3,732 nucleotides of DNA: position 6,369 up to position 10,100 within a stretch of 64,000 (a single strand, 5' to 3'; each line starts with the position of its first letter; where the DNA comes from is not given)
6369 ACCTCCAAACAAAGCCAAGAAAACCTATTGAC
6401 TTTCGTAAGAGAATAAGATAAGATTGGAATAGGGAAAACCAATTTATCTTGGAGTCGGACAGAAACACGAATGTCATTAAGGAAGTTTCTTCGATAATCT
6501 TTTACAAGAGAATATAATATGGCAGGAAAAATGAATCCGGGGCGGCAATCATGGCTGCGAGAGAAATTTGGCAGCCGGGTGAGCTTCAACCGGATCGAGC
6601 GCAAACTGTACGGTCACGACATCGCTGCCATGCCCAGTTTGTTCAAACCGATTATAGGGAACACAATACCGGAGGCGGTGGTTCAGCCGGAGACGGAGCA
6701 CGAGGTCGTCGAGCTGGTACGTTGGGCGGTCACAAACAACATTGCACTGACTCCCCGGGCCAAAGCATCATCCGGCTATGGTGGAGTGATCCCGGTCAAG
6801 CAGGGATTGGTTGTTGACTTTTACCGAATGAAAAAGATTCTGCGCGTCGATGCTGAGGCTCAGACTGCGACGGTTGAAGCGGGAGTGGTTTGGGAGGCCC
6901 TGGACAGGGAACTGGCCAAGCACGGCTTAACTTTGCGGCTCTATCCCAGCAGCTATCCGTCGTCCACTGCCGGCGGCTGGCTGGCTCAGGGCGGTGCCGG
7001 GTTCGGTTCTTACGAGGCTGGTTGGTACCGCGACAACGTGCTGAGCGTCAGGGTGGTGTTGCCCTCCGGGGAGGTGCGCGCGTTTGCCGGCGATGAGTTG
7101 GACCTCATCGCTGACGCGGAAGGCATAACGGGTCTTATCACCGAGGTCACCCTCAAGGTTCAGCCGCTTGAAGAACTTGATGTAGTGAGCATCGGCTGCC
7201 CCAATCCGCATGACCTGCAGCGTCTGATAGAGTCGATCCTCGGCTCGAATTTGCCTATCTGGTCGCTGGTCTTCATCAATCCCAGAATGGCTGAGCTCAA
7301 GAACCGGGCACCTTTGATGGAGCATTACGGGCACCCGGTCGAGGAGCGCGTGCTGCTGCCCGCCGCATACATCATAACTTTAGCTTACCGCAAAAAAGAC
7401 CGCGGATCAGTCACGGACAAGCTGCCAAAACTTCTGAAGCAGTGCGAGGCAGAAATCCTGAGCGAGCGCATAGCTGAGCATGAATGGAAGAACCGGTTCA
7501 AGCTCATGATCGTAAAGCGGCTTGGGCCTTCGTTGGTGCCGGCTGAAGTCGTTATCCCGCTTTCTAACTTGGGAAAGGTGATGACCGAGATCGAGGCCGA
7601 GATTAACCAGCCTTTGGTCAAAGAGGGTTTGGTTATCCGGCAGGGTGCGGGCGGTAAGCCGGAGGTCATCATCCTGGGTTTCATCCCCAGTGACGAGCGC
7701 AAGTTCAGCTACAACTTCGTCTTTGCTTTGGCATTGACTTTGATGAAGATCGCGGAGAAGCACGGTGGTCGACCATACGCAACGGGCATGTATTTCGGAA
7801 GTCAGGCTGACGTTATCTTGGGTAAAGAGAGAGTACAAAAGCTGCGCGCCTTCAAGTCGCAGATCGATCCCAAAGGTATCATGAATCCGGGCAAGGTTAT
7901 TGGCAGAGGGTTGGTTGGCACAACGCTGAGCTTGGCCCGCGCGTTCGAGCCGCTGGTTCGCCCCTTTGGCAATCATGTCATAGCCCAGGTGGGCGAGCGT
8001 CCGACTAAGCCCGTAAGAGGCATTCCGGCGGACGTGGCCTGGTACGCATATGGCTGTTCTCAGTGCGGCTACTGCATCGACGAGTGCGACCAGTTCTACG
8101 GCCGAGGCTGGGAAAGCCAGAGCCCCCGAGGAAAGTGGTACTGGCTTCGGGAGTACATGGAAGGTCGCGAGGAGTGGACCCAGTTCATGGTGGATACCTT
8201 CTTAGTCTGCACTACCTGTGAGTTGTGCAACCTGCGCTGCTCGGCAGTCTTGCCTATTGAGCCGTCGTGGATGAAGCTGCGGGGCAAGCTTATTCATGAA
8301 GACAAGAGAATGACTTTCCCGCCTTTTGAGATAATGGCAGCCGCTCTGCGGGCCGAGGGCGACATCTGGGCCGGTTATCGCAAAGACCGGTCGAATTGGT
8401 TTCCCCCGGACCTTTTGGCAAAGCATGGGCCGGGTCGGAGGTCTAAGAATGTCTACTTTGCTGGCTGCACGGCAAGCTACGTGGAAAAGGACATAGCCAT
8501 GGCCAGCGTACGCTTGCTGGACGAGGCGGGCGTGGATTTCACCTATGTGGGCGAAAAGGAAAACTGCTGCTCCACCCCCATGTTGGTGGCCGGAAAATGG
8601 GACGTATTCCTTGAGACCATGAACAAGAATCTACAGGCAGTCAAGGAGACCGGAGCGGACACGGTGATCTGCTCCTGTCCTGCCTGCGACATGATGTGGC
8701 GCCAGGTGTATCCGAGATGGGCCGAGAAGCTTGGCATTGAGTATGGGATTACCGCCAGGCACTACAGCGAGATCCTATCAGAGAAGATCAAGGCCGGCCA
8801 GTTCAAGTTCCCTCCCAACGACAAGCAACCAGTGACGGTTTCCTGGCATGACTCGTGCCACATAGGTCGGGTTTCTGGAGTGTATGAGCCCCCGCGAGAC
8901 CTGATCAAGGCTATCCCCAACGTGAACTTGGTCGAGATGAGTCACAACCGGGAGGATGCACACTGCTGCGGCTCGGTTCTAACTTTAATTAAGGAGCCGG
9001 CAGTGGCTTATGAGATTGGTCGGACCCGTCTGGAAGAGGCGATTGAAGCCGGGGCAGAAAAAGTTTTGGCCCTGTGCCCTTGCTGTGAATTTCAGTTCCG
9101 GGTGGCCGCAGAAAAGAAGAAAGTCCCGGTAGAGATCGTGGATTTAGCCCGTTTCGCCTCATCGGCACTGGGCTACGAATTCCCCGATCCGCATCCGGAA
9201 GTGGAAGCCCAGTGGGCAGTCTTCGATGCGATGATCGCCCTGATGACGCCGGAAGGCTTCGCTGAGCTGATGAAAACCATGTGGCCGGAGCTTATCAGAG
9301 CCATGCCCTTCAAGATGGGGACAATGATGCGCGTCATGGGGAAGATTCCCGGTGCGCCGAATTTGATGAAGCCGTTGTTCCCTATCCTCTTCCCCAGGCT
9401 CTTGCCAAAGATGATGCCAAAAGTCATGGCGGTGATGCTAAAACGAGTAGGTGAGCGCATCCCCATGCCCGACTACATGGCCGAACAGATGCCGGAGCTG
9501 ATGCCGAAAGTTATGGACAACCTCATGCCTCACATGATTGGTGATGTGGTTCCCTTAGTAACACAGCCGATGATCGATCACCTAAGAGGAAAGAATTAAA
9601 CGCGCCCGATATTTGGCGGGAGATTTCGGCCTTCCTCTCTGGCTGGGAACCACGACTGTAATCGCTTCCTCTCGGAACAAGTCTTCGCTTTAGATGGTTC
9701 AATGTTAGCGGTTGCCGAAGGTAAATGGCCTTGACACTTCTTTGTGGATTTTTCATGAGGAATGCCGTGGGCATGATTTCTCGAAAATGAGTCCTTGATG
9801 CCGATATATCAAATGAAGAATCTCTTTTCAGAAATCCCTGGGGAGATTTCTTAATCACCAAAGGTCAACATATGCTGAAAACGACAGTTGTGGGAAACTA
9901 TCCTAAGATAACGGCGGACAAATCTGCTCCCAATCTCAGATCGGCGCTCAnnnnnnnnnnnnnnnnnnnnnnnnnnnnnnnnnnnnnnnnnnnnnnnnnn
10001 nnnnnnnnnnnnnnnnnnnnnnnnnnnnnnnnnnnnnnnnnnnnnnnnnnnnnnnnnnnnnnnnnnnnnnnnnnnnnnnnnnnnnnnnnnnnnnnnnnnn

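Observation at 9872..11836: Cobalamin-independent methionine synthase apparently split into two genes (N-domain-like without Zn ligands + catalytic core with Zn ligands)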

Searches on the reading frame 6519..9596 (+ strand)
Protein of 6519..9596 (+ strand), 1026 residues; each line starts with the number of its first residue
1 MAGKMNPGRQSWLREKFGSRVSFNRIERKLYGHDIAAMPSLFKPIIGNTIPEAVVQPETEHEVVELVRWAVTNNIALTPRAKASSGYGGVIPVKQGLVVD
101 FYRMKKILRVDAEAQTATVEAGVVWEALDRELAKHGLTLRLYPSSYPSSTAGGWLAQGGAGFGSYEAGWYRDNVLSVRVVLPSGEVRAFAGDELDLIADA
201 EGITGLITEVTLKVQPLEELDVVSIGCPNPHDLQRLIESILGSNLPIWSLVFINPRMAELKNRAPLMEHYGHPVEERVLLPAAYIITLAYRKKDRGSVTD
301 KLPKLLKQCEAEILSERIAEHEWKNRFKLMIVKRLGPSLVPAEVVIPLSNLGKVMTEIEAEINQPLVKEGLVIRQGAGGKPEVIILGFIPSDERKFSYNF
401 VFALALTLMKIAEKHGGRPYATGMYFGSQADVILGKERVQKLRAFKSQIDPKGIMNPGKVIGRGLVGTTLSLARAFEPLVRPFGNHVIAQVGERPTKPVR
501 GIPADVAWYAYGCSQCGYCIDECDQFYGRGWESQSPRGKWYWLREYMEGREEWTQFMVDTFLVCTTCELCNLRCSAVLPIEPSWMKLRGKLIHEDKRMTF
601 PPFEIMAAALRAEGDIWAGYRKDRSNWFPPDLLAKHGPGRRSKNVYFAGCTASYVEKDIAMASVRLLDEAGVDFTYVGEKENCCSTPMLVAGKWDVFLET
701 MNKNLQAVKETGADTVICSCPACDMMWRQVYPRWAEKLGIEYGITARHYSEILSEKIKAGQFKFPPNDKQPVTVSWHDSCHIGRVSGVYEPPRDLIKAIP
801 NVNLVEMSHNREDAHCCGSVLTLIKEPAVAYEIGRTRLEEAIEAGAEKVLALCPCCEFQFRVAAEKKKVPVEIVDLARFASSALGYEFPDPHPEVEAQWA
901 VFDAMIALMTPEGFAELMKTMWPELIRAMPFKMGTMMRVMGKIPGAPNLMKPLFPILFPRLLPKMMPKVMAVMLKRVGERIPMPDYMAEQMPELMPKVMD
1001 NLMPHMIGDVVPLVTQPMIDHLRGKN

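Call 3: search_protein_families(library=pfam, proteins=[window:6519-9596:+], max_evalue=0.01)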
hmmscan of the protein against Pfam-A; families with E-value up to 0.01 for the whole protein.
window:6519-9596:+ (1026 aa): 6 families
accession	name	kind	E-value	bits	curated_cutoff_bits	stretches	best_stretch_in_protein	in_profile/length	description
PF01565.28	FAD_binding_4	-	6.4e-39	133.3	26.4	1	51-187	1-136/139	FAD binding domain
PF02754.22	CCG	-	2.3e-30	104.9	20.6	2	774-861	1-85/85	Cysteine-rich domain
PF02913.24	FAD-oxidase_C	-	2.9e-08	34.2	21.2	1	221-460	6-248/248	FAD linked oxidases, C-terminal domain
PF13534.11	Fer4_17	-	3.7e-08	34.2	22.2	1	513-576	2-58/61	4Fe-4S dicluster domain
PF13183.11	Fer4_8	-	0.00019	22.3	27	1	511-575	3-65/68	4Fe-4S dicluster domain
PF13187.11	Fer4_9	-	0.0057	17.1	27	0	513-575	2-48/52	4Fe-4S dicluster domain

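Call 4: search_protein_families(library=ncbifam, proteins=[window:6519-9596:+], max_evalue=0.01)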
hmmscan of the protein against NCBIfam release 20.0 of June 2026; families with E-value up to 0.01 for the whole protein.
window:6519-9596:+ (1026 aa): 22 families
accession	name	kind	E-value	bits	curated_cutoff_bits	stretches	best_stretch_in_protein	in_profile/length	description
NF045670.1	quin_L_LdhH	equivalog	4.2e-37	127.8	800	1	639-878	464-703/706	L-lactate dehydrogenase (quinone) large subunit LdhH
NF004898.0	PRK06259.1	equivalog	6.6e-35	120.7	385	1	513-871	136-475/488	fumarate reductase (CoM/CoB) subunit TfrB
TIGR00387.1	glcD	equivalog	5.6e-30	104.5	567.9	1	54-459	1-413/413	glycolate oxidase subunit GlcD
NF008369.0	PRK11168.1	equivalog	4.6e-26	91.6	278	1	640-873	165-394/401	anaerobic glycerol-3-phosphate dehydrogenase subunit C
NF008408.0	PRK11230.1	equivalog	2.8e-18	65.7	897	1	49-461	54-472/499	glycolate oxidase subunit GlcD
NF049975.1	2HglutDHaseYdiJ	equivalog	4.1e-18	64.6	1350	1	48-194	49-200/1018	D-2-hydroxyglutarate dehydrogenase YdiJ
NF045663.1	diclust_near_Sec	equivalog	4.6e-17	61.4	530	1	515-861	310-619/759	pyridine nucleotide-disulfide oxidoreductase/dicluster-binding protein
NF008439.0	PRK11282.1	equivalog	1e-14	54.2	284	1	59-254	7-210/358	glycolate oxidase subunit GlcE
NF008434.0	PRK11274.1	equivalog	9.8e-14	51.1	333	2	642-863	168-391/409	glycolate oxidase subunit GlcF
TIGR03379.1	glycerol3P_GlpC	equivalog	4.3e-13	48.8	279.9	1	642-868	162-385/397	anaerobic glycerol-3-phosphate dehydrogenase subunit GlpC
NF045711.1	sulf_resp_HmcF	equivalog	5e-13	48.6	750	1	656-869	220-434/457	sulfate respiration complex iron-sulfur protein HmcF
NF045796.1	DsrK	equivalog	1.7e-12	46.7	400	1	642-826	193-377/453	sulfate reduction electron transfer complex DsrMKJOP subunit DsrK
TIGR01679.1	bact_FAD_ox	subfamily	1.4e-11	44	292.25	1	49-220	10-178/419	FAD-linked oxidoreductase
NF045724.1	ferredox_TmcB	equivalog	2.8e-11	42.7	735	1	664-860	208-404/430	electron transfer complex ferredoxin TmcB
NF053785.1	DcplphribOxDprE1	equivalog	3.6e-11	42.9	500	1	53-237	17-202/449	decaprenylphosphoryl-beta-D-ribose oxidase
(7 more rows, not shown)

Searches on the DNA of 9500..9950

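Call 21: search_rna_families(source=window, start=9500, end=9950, threshold=evalue, max_evalue=10)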
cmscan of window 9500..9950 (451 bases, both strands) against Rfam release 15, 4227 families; matches with E-value up to 10: 3.
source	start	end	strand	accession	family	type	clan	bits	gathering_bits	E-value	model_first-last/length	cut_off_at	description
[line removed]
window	9799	9859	-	RF00493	snoU2-30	Gene; snRNA; snoRNA; CD-box;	-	14.8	60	7.4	1-70/70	no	Small nucleolar RNA U2-30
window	9531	9572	+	RF01123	sR35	Gene; snRNA; snoRNA; CD-box;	-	11.5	60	2.9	21-57/57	no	Small nucleolar RNA sR35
